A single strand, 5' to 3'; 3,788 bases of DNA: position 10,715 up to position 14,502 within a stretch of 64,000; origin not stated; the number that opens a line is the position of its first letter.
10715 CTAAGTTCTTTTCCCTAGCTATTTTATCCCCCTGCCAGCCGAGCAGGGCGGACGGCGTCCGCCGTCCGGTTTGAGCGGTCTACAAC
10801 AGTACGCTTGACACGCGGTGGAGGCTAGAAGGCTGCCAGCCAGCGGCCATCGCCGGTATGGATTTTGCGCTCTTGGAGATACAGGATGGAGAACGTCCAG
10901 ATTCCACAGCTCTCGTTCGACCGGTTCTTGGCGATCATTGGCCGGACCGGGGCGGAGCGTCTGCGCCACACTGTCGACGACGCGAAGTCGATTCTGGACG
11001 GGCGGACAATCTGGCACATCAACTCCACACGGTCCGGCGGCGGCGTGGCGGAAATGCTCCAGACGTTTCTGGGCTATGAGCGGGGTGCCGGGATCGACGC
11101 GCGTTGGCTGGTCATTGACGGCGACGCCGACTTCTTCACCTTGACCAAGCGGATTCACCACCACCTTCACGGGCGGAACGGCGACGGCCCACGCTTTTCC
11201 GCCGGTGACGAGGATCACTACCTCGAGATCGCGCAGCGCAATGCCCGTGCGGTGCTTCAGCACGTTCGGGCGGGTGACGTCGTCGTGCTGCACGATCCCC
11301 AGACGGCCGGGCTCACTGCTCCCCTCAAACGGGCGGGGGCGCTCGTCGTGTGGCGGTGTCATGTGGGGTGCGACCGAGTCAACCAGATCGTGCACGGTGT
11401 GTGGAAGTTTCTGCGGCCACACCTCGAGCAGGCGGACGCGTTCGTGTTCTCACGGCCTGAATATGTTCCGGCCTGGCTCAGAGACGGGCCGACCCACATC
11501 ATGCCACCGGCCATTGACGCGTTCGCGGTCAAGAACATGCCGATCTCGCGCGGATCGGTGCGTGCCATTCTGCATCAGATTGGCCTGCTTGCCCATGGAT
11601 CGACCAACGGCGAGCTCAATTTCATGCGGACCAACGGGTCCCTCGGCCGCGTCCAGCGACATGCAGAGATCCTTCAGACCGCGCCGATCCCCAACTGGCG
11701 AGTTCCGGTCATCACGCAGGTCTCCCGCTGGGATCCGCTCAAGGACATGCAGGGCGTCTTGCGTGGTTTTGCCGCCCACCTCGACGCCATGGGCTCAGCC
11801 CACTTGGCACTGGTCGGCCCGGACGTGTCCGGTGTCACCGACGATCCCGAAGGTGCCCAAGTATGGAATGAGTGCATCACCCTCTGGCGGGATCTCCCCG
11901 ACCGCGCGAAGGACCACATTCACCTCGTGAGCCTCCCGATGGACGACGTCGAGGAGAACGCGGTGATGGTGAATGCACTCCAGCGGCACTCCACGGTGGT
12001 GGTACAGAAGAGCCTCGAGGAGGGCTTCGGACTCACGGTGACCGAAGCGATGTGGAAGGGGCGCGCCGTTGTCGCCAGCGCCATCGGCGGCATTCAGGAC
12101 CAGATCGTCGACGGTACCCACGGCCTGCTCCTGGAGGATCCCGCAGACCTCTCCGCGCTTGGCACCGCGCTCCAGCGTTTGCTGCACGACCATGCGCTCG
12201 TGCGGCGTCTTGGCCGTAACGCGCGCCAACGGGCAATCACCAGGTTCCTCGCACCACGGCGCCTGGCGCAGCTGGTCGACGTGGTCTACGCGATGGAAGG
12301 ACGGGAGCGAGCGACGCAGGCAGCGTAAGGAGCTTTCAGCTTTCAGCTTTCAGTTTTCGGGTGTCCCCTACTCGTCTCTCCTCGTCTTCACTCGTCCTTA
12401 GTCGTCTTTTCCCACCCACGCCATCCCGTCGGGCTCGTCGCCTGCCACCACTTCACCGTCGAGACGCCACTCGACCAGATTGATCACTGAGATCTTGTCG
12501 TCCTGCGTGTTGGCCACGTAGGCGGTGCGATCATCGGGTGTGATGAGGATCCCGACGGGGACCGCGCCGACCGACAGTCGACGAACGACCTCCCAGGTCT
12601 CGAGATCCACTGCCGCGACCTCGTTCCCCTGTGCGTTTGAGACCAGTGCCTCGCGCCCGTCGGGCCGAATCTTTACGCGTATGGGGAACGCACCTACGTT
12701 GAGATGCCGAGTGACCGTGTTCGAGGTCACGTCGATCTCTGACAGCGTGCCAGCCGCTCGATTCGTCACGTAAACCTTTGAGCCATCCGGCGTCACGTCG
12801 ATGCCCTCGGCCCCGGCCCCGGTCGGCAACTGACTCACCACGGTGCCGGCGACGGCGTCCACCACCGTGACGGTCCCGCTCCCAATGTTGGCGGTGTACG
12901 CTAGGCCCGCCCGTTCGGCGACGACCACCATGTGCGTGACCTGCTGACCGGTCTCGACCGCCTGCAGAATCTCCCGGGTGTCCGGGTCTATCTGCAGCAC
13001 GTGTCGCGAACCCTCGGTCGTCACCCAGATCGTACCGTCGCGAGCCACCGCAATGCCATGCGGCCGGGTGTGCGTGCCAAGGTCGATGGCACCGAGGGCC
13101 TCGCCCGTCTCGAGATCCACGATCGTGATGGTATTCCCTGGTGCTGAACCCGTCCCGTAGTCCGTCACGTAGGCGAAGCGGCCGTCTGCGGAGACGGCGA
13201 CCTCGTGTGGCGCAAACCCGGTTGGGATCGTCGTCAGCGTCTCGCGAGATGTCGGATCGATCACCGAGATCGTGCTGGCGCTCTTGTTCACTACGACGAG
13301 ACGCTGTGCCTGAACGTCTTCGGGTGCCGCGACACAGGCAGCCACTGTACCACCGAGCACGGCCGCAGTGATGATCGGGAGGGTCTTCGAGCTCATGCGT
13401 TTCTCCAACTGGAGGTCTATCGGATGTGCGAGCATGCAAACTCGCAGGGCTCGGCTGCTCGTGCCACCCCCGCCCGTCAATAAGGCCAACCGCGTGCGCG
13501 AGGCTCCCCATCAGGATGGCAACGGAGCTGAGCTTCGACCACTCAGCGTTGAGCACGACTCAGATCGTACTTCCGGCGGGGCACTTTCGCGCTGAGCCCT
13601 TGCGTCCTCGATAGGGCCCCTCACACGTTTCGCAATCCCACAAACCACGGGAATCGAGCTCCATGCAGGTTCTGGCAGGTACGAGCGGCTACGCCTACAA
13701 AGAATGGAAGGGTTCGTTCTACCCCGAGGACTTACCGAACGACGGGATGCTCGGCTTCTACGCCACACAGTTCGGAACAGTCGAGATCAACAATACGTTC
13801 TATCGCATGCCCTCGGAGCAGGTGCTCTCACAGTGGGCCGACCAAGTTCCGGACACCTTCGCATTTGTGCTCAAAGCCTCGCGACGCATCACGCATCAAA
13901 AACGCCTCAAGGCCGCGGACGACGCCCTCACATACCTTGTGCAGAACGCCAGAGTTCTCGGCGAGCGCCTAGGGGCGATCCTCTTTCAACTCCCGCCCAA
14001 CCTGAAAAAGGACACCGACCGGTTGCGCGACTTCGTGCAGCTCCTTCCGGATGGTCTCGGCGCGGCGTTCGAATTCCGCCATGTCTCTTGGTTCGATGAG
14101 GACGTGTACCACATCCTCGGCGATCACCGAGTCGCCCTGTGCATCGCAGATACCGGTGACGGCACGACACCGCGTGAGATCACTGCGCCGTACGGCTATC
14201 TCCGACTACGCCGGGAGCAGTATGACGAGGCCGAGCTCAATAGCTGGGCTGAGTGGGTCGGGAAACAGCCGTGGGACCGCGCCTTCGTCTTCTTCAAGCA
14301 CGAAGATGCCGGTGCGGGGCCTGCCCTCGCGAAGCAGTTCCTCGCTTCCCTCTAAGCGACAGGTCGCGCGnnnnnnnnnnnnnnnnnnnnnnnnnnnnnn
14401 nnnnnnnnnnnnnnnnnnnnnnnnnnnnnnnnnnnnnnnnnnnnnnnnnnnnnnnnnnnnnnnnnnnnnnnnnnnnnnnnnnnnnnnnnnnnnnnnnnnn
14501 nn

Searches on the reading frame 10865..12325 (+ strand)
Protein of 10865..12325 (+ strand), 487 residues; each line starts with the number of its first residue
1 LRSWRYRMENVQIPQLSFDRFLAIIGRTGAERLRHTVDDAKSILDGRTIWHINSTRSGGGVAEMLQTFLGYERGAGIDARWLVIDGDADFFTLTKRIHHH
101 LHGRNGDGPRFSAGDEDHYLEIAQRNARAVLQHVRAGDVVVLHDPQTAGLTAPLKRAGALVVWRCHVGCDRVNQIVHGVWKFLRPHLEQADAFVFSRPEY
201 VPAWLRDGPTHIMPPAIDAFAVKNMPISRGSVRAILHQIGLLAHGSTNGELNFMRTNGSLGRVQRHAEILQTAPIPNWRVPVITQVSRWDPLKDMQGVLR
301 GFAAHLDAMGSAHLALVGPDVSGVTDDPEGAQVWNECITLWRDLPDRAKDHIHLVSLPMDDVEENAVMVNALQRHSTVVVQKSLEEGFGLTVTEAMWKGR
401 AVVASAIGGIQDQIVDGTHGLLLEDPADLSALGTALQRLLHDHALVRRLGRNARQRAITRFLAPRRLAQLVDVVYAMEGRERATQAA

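Call 39: search_protein_families(library=pfam, proteins=[window:10865-12325:+], max_evalue=0.0001)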
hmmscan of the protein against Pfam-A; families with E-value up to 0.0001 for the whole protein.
window:10865-12325:+ (487 aa): 3 families
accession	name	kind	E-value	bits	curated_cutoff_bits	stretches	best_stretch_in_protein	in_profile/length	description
PF21269.3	TreT_GT1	-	2.5e-44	150.9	27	1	51-202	1-144/144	Trehalose synthase, N-terminal domain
PF00534.26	Glycos_transf_1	-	2.1e-16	60.3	26.4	1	369-456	86-172/172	Glycosyl transferases group 1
PF13692.12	Glyco_trans_1_4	-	1.2e-13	51.9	27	1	365-442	69-142/142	Glycosyl transferases group 1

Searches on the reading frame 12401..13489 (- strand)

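Call 39: search_protein_families(library=pfam, proteins=[window:12401-13489:-], max_evalue=0.0001)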
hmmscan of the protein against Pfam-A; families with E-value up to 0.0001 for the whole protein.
window:12401-13489:- (363 aa): 10 families
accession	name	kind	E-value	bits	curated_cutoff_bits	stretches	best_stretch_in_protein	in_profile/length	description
PF21783.3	YNCE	-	1.2e-17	64.8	27.1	1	200-271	259-330/339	YNCE-like beta-propeller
PF02239.22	Cytochrom_D1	-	9.5e-17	61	25.5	1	65-152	8-88/368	Cytochrome D1 heme domain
PF08450.18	SGL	-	9.8e-13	48.7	26.3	0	98-188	140-231/246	SMP-30/Gluconolactonase/LRE-like region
PF24684.1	Vgb_lyase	-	1.4e-11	44.2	50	1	140-335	12-206/290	Virginiamycin B lyase family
PF10282.15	Lactonase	-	3.7e-10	40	21.7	0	225-295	244-319/344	Lactonase, 7-bladed beta-propeller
PF25174.1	Beta-prop_THOC3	-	1.5e-08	34.4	305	0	230-337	52-157/272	THOC3 beta-propeller domain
PF13449.12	Phytase-like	-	3.7e-07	30.8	27.6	1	145-246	72-145/284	Esterase-like activity of phytase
PF16819.11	DUF5074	-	4.4e-07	29.7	27.2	0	73-180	118-223/353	Domain of unknown function (DUF5074)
PF01436.27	NHL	-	1.9e-05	24.9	20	0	142-157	3-18/28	NHL repeat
PF06433.17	Me-amine-dh_H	-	5.3e-05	22.7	21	0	154-220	262-328/343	Methylamine dehydrogenase heavy chain (MADH)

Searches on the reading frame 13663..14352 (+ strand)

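Call 39: search_protein_families(library=pfam, proteins=[window:13663-14352:+], max_evalue=0.0001)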
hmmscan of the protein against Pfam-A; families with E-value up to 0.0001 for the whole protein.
window:13663-14352:+ (230 aa): 1 family
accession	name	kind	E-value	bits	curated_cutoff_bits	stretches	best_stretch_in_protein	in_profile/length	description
PF01904.24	DUF72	-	6.9e-60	203.2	25.3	1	20-227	1-215/217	Protein of unknown function DUF72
